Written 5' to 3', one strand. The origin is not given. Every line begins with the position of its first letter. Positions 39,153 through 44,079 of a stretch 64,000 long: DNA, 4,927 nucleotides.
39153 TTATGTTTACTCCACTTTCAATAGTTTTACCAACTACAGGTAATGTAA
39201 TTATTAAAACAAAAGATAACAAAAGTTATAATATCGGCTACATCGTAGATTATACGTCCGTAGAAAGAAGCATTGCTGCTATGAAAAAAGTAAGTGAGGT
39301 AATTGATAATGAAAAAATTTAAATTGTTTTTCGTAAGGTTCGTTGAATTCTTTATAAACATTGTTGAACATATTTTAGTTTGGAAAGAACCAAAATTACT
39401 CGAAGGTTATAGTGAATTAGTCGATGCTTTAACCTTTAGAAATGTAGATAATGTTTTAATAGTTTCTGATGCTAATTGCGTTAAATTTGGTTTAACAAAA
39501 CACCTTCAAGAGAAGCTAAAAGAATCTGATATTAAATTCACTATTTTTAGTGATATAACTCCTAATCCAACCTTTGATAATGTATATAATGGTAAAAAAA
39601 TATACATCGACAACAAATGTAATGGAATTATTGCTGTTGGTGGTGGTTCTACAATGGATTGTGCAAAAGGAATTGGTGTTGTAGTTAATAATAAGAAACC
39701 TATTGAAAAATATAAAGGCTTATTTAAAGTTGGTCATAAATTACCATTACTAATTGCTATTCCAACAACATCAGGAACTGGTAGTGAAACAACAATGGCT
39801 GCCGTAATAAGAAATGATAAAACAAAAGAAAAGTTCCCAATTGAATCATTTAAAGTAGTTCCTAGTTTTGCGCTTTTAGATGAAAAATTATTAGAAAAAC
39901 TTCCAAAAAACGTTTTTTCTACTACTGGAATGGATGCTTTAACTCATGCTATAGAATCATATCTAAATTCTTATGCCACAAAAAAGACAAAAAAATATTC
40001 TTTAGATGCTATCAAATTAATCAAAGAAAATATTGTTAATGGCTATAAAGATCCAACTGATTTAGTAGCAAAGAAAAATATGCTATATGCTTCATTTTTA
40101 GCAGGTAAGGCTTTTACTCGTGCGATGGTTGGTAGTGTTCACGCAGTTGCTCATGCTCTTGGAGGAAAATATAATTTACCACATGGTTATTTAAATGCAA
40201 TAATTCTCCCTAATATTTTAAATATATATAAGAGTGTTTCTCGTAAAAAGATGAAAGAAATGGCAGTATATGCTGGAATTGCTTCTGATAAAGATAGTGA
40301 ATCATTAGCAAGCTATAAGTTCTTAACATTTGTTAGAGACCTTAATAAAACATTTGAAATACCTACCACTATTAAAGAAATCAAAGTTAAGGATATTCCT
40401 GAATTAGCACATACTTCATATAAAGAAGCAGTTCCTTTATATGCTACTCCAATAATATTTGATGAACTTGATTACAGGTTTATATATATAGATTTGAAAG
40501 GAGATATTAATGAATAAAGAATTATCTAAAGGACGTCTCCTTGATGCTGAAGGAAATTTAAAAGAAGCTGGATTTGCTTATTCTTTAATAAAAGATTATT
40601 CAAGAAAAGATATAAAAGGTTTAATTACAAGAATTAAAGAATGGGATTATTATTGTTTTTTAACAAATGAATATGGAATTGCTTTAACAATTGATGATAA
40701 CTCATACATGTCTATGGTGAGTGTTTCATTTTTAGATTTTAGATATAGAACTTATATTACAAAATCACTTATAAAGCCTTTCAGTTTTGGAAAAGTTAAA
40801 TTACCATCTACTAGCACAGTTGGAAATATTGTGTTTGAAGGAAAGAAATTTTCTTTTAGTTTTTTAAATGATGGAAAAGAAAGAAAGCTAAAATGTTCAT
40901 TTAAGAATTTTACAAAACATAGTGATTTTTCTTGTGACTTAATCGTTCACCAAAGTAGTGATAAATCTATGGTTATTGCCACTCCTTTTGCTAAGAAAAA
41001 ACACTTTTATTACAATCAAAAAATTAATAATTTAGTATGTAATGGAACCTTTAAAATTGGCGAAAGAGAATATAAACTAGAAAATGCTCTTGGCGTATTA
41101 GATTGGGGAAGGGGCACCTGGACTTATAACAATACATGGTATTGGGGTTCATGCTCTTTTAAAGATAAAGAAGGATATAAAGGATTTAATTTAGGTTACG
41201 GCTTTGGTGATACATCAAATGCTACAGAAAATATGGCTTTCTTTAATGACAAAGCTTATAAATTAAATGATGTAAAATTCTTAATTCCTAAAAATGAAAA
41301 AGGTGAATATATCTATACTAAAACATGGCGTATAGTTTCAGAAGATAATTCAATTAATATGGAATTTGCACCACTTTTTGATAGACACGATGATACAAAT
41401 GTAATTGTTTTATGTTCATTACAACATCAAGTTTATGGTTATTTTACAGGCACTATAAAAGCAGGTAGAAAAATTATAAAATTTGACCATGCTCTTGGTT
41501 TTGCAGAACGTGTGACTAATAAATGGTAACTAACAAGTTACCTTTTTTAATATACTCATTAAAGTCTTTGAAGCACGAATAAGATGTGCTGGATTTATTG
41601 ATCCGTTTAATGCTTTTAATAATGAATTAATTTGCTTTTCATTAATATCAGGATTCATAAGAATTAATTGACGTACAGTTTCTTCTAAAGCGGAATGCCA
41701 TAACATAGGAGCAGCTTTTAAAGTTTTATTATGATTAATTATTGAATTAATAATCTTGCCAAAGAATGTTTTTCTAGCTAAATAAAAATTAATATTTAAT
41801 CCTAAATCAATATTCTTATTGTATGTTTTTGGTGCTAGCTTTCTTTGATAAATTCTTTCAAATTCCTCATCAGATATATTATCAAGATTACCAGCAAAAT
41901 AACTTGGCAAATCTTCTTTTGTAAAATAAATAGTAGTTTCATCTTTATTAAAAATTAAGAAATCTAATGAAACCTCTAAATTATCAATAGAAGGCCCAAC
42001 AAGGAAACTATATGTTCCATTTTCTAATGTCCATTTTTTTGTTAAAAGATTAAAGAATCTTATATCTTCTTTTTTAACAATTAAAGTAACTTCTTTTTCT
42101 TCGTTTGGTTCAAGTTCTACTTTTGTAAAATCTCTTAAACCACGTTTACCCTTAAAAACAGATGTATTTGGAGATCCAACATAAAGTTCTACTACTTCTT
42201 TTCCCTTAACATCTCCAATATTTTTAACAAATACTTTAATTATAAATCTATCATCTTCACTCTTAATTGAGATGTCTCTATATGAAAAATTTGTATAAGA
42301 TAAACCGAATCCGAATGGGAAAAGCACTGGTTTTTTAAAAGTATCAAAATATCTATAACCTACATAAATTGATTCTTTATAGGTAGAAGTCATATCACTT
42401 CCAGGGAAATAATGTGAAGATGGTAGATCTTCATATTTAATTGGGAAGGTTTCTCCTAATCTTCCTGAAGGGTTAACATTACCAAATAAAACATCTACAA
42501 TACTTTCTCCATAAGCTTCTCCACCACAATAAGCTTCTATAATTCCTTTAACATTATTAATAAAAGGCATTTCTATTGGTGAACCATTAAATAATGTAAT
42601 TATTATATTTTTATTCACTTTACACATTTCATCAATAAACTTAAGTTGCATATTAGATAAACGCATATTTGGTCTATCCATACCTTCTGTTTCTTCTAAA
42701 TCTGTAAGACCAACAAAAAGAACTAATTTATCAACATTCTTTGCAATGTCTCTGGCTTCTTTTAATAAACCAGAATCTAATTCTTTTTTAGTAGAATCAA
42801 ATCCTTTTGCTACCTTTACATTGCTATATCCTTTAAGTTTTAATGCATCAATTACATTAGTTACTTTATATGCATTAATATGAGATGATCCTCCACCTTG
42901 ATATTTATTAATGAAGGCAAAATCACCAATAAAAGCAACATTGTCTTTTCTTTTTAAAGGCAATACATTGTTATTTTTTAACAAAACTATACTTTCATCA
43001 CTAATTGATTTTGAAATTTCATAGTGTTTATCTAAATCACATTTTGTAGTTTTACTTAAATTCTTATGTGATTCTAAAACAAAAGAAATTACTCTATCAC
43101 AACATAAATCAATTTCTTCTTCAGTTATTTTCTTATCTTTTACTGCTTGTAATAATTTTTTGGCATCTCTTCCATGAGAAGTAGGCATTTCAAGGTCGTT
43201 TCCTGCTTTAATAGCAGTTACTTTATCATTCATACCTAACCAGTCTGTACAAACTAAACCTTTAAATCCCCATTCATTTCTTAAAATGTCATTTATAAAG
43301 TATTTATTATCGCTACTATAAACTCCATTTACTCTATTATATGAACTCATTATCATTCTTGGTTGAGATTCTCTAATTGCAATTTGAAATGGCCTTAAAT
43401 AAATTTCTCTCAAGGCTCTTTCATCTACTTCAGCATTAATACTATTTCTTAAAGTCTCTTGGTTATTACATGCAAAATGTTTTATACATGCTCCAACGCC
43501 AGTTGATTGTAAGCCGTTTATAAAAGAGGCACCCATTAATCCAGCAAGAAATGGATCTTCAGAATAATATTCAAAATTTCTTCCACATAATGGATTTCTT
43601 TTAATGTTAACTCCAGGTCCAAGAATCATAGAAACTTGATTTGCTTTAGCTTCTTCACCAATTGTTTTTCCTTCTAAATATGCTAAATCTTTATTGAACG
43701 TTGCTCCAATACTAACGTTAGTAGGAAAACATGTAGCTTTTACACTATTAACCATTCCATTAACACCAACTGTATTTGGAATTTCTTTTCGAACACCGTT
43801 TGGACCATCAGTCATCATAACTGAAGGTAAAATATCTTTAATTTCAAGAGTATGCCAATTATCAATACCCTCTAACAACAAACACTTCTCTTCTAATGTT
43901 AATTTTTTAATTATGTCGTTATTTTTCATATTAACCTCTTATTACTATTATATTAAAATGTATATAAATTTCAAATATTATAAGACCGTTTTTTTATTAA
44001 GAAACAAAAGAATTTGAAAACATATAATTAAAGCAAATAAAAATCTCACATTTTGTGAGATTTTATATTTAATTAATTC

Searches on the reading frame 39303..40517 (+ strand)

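Call 66: search_protein_families(library=pfam, proteins=[window:39303-40517:+], max_evalue=0.001)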
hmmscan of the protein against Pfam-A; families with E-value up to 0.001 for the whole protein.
window:39303-40517:+ (404 aa): 3 families
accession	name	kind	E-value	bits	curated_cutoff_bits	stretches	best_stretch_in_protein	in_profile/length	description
PF25137.1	ADH_Fe_C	-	8.4e-42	143.5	27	1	207-377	3-173/194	Fe-containing alcohol dehydrogenase family, C-terminal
PF00465.25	Fe-ADH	-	1.8e-41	142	31.3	1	41-193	16-167/168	Iron-containing alcohol dehydrogenase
PF13685.12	Fe-ADH_2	-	3.3e-09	37.3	28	1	40-126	11-95/149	Iron-containing alcohol dehydrogenase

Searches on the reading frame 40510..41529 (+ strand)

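Call 66: search_protein_families(library=pfam, proteins=[window:40510-41529:+], max_evalue=0.001)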
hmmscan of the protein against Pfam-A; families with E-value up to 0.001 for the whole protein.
window:40510-41529:+ (339 aa): 1 family
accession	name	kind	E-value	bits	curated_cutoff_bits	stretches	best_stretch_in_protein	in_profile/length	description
PF10974.15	DUF2804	-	7.7e-112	374.3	26.9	1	6-339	6-339/339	Domain of unknown function (DUF2804)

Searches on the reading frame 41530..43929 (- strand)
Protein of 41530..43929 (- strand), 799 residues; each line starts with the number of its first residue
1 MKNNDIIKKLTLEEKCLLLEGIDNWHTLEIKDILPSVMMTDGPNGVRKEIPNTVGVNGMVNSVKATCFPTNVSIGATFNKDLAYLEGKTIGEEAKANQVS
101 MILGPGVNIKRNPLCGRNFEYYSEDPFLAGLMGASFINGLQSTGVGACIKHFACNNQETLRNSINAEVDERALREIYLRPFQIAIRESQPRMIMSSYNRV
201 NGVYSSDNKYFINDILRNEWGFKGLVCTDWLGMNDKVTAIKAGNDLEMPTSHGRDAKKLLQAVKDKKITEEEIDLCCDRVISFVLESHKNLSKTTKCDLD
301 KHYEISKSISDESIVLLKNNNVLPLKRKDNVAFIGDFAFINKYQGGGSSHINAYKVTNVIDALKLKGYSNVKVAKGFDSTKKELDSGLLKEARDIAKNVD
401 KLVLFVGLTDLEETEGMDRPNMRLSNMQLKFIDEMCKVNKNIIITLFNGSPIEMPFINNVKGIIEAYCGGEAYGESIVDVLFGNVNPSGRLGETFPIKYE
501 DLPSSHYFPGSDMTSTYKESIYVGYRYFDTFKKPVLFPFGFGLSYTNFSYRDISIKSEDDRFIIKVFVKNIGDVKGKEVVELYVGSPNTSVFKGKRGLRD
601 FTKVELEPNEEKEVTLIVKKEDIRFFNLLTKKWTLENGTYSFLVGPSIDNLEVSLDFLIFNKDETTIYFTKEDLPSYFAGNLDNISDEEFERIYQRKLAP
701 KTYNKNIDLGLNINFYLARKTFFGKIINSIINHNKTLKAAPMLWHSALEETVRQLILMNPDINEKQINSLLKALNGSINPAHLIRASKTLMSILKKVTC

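Call 66: search_protein_families(library=pfam, proteins=[window:41530-43929:-], max_evalue=0.001)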
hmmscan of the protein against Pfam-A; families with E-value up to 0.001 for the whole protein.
window:41530-43929:- (799 aa): 3 families
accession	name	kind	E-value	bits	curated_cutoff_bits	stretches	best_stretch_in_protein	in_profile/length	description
PF01915.27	Glyco_hydro_3_C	-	3.4e-46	158.2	31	1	314-545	1-200/200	Glycosyl hydrolase family 3 C-terminal domain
PF00933.27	Glyco_hydro_3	-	2.9e-42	145.6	27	1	56-282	72-315/316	Glycosyl hydrolase family 3 N terminal domain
PF14310.12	Fn3-like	-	4e-17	62.5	25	1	578-647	1-70/71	Fibronectin type III-like domain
